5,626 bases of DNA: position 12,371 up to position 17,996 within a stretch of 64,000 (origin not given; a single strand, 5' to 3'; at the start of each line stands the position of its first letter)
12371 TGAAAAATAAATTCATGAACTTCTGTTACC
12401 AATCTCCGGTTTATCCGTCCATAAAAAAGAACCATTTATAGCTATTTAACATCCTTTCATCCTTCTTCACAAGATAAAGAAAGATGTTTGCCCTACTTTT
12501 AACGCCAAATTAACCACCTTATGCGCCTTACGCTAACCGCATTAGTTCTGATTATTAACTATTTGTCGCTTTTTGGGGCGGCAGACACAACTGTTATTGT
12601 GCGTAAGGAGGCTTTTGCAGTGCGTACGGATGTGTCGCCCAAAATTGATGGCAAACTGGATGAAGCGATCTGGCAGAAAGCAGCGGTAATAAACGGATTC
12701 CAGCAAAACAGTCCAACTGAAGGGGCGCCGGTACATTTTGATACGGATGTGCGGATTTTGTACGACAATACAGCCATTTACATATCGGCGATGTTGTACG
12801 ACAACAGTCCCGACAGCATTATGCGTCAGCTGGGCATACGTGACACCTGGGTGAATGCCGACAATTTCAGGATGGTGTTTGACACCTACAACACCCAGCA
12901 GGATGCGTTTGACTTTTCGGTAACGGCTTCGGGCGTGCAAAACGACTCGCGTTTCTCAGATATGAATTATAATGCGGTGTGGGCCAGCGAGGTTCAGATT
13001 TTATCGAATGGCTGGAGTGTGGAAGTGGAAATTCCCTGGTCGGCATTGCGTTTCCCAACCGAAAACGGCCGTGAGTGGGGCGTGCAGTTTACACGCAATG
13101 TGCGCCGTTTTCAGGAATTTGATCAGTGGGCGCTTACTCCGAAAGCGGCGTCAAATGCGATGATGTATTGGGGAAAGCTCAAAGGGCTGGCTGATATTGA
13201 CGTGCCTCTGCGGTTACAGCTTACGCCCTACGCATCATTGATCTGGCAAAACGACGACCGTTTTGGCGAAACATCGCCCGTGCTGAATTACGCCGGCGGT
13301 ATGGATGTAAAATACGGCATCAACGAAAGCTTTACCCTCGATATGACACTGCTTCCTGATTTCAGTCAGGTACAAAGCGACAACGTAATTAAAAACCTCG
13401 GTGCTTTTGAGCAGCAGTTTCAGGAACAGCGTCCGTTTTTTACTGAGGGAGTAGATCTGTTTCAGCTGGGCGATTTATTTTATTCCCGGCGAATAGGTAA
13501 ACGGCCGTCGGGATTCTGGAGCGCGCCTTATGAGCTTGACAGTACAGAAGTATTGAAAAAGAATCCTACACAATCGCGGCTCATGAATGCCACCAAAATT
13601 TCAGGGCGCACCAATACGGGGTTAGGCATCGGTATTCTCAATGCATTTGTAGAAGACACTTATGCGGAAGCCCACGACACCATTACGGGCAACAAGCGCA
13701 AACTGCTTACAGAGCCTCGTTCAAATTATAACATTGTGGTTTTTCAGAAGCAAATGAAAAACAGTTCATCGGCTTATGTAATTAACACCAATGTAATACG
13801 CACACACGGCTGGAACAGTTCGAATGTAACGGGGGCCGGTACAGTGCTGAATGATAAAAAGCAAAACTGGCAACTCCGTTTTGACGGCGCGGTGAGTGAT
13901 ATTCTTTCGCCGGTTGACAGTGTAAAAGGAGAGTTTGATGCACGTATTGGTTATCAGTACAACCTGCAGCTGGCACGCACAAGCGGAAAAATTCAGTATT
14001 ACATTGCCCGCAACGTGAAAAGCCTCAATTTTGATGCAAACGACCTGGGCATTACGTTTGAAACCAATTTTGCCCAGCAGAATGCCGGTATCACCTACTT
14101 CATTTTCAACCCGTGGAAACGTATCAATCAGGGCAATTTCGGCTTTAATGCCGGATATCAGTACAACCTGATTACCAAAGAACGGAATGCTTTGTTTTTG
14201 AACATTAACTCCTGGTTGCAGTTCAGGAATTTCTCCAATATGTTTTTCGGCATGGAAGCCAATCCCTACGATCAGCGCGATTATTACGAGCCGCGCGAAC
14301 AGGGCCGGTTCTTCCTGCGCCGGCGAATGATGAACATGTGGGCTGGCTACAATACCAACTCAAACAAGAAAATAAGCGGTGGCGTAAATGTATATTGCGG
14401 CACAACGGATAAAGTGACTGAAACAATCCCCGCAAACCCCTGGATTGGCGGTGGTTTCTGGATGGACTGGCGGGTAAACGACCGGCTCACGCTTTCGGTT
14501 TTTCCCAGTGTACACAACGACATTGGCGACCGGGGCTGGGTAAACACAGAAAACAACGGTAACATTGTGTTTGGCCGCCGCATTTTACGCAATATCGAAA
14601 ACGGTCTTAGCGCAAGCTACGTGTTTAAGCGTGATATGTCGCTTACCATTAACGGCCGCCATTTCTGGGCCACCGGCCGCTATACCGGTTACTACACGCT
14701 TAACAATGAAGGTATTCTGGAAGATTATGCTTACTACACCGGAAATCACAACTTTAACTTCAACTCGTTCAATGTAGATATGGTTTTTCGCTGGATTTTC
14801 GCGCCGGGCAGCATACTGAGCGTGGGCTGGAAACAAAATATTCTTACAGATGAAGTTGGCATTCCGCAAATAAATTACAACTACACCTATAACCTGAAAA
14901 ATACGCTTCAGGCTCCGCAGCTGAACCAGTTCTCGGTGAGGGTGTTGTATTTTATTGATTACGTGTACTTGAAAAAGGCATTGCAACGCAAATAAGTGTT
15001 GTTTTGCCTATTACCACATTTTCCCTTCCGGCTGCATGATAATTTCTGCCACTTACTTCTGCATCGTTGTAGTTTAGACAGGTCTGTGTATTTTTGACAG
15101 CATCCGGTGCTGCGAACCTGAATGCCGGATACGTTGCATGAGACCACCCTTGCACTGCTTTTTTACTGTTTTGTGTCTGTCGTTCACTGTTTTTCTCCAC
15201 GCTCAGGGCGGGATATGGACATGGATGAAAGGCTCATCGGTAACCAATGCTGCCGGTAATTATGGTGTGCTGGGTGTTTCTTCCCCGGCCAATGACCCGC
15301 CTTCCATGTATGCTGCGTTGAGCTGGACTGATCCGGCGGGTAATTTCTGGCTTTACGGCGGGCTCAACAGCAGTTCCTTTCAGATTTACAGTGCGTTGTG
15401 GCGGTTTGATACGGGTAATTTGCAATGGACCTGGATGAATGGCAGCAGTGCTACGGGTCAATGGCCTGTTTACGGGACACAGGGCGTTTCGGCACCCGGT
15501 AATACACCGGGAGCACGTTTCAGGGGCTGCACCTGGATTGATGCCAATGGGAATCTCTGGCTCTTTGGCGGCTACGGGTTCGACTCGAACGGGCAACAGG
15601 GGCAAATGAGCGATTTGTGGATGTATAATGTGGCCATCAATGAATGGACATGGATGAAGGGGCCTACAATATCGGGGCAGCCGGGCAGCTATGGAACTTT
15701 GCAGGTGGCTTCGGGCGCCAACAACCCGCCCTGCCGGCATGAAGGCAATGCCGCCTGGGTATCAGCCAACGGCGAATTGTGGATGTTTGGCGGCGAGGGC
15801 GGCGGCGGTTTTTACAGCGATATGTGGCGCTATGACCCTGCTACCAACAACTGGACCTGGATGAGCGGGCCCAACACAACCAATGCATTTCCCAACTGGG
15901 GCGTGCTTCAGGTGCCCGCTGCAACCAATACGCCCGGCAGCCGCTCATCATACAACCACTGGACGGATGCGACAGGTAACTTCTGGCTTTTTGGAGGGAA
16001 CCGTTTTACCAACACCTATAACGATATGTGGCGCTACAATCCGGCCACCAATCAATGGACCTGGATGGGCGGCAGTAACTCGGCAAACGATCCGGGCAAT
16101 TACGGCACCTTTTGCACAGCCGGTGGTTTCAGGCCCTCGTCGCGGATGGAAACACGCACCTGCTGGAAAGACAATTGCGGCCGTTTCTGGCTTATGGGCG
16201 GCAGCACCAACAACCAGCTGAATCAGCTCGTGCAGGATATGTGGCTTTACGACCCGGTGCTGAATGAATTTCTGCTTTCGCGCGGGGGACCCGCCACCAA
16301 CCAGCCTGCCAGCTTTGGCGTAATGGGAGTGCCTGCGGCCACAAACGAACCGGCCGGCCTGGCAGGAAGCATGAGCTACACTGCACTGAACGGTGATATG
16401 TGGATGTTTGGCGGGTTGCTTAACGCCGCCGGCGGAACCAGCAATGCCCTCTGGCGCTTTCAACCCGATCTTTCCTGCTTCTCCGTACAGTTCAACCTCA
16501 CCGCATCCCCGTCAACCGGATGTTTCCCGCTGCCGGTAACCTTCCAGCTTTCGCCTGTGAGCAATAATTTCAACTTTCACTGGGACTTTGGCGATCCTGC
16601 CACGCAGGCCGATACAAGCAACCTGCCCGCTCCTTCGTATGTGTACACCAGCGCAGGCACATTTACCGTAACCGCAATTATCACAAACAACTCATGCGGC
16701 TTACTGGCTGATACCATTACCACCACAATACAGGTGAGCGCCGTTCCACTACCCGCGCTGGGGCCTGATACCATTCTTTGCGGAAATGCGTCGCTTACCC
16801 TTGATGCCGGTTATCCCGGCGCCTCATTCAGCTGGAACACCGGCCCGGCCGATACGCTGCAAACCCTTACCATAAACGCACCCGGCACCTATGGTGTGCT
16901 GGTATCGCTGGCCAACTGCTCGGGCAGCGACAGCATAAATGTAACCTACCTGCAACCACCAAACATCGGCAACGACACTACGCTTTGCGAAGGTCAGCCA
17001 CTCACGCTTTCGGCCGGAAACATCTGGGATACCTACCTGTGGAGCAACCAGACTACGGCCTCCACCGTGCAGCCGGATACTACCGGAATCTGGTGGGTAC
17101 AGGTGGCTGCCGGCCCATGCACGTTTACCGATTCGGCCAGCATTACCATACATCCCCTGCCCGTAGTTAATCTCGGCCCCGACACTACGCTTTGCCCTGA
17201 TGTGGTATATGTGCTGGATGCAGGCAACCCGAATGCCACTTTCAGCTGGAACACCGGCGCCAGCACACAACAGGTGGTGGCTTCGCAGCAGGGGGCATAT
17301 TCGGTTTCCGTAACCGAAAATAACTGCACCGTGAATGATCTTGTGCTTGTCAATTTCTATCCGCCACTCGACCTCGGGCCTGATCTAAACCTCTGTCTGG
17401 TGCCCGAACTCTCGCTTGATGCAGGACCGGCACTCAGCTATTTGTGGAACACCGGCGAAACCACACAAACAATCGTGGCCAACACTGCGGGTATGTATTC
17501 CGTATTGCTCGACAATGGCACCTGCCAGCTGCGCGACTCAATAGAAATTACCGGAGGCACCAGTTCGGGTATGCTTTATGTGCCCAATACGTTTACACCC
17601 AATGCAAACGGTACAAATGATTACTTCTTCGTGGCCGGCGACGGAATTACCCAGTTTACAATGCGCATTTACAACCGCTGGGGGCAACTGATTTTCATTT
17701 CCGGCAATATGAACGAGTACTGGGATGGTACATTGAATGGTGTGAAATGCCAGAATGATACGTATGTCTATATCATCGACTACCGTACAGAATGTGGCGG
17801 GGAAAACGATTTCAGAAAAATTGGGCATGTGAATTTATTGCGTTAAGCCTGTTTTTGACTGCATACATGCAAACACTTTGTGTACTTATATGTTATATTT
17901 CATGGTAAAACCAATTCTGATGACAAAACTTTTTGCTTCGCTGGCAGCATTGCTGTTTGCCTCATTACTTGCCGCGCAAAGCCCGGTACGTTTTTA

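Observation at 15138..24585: Tandem array of three paralogous Kelch-propeller / PKD / Ig-repeat / type-B-CTD surface proteins. Two more paralogs lie at 47677–50394 and 54319–57024.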

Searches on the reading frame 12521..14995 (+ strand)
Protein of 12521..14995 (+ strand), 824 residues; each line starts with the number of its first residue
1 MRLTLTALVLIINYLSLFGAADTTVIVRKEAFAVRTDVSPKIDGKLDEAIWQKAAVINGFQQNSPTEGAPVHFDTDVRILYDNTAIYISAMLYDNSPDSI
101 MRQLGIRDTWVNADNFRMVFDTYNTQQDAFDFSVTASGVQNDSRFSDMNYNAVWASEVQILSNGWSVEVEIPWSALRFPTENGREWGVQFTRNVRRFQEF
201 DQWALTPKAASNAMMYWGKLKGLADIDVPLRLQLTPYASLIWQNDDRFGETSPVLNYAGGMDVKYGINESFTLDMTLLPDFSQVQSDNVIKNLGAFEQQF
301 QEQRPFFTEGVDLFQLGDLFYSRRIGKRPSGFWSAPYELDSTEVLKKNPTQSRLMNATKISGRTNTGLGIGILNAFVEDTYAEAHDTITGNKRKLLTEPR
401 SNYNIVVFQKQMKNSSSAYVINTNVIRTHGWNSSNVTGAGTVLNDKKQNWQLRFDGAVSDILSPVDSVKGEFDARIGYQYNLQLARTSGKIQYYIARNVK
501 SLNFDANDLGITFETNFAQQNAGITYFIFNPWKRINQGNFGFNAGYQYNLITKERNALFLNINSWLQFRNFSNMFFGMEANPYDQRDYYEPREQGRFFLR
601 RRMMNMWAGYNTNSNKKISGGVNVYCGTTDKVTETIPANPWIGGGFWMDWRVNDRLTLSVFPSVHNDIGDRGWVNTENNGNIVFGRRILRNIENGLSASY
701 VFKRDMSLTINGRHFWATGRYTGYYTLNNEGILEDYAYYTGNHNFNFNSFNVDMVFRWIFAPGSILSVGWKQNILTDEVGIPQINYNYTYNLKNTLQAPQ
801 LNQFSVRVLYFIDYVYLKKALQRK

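Call 11: search_protein_families(library=pfam, proteins=[window:12521-14995:+], max_evalue=0.001)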
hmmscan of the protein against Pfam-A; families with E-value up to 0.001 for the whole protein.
window:12521-14995:+ (824 aa): 2 families
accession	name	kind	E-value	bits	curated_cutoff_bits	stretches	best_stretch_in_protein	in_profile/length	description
PF19313.5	DUF5916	-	2.2e-179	598.3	22.6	1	229-820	2-571/572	Domain of unknown function (DUF5916)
PF06452.16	CBM9_1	-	6.4e-10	39.7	23.4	1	42-191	1-147/185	Carbohydrate family 9 binding domain-like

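Call 59: search_protein_families(library=ncbifam, proteins=[window:12521-14995:+], max_evalue=0.01)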
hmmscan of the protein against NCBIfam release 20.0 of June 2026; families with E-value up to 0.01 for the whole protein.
window:12521-14995:+ (824 aa): 0 families

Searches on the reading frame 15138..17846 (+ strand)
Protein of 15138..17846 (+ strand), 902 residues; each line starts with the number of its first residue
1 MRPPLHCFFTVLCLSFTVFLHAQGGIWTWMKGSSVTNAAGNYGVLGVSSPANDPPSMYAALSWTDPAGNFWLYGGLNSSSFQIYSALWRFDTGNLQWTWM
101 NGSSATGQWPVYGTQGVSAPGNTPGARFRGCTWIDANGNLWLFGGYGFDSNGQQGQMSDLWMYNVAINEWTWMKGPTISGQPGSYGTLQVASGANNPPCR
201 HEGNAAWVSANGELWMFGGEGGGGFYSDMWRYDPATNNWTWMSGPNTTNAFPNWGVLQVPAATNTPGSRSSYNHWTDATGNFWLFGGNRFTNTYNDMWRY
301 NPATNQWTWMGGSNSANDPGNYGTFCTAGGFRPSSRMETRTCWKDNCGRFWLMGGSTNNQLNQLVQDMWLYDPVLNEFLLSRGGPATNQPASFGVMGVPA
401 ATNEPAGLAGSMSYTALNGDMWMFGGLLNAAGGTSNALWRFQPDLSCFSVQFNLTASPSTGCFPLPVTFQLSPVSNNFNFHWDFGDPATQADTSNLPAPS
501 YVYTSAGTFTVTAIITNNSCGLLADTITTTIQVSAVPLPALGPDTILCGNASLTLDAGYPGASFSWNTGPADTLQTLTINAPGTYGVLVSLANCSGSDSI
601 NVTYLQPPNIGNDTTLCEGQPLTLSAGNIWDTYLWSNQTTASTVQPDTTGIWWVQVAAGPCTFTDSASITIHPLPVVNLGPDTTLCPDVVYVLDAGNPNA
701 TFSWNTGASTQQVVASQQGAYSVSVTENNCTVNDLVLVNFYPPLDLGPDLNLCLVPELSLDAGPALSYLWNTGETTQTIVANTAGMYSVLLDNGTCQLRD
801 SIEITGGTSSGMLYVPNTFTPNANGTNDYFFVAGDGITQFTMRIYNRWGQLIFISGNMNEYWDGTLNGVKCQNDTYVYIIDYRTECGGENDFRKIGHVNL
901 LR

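Call 5: search_protein_families(library=pfam, proteins=[window:15138-17846:+], max_evalue=0.01)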
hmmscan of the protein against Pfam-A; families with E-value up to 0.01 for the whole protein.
window:15138-17846:+ (902 aa): 10 families
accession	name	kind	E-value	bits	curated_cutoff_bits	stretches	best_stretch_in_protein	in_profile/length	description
PF13418.12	Kelch_4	-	5.3e-26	90.8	21.6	3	210-240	11-42/49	Galactose oxidase, central domain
PF24681.1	Kelch_KLHDC2_KLHL20_DRC7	-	9.9e-26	90.8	50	2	117-308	41-192/221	KLHDC2/KLHL20/DRC7 Kelch-repeats domain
PF13415.12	Kelch_3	-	5.1e-20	71.6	22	4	211-240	1-31/48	Galactose oxidase, central domain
PF24981.1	Beta-prop_ATRN-LZTR1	-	1.9e-17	63.9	50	3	140-246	1-86/289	Attractin/LZTR1 beta-propeller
PF13585.12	CHU_C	-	1.2e-16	61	27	1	815-885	3-74/86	CHU_C Type IX secretion signal domain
PF13964.12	Kelch_6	-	8.9e-15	54.5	25.3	2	208-244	8-45/50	Kelch motif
PF18911.6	PKD_4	-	3.2e-09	37.2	27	1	468-533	25-85/85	PKD domain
PF01344.31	Kelch_1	-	1.2e-08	34.7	20.1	2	208-240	8-40/46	Kelch motif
PF00801.26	PKD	-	8.9e-08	32.5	23.5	1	453-519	3-69/80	PKD domain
PF07646.21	Kelch_2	-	1.6e-05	25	21.3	1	209-245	9-47/48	Kelch motif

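Call 6: search_protein_families(library=ncbifam, proteins=[window:15138-17846:+], max_evalue=0.01)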
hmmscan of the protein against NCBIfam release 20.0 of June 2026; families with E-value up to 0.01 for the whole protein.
window:15138-17846:+ (902 aa): 1 family
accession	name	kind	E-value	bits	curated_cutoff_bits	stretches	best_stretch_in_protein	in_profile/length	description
TIGR04131.1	Bac_Flav_CTERM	domain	4.9e-13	49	35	1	815-900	3-83/85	T9SS type B sorting domain-containing protein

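Call 62: list_cluster_members(proteins=[window:15138-17846:+, window:21883-24585:+, window:47677-50394:-, window:54319-57024:-, window:17920-18618:+])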
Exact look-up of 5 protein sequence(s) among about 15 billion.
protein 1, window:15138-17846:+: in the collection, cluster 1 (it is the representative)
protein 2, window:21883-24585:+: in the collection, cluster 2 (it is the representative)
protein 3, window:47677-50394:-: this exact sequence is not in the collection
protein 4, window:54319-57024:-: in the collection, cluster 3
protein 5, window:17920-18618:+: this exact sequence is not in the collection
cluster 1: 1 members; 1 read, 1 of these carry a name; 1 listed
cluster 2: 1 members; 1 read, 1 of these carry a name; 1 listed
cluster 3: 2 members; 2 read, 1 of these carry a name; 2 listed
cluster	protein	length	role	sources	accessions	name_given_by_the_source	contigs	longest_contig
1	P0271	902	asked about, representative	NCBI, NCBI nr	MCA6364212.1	MAG: gliding motility-associated C-terminal domain-containing protein [Bacteroidetes ... | gliding motility-associated C-terminal domain-containing protein [Bacteroidota bacterium]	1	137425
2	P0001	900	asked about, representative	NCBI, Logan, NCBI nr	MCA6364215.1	MAG: gliding motility-associated C-terminal domain-containing protein [Bacteroidetes ... | gliding motility-associated C-terminal domain-containing protein [Bacteroidota bacterium]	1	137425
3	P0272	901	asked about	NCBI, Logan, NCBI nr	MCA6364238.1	MAG: gliding motility-associated C-terminal domain-containing protein [Bacteroidetes ... | gliding motility-associated C-terminal domain-containing protein [Bacteroidota bacterium]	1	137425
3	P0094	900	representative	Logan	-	-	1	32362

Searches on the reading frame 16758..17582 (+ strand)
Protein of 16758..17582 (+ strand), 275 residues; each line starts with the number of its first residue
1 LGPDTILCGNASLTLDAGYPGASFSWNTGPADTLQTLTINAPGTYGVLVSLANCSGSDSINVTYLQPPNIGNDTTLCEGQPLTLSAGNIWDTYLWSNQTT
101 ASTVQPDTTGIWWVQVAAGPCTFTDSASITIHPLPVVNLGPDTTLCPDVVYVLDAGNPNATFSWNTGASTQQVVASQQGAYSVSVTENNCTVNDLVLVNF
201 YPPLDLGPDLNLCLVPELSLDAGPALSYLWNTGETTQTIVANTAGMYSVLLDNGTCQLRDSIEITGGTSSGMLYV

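Call 13: search_protein_families(library=pfam, proteins=[window:16758-17582:+], max_evalue=1)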
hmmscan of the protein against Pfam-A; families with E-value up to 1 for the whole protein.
window:16758-17582:+ (275 aa): 0 families
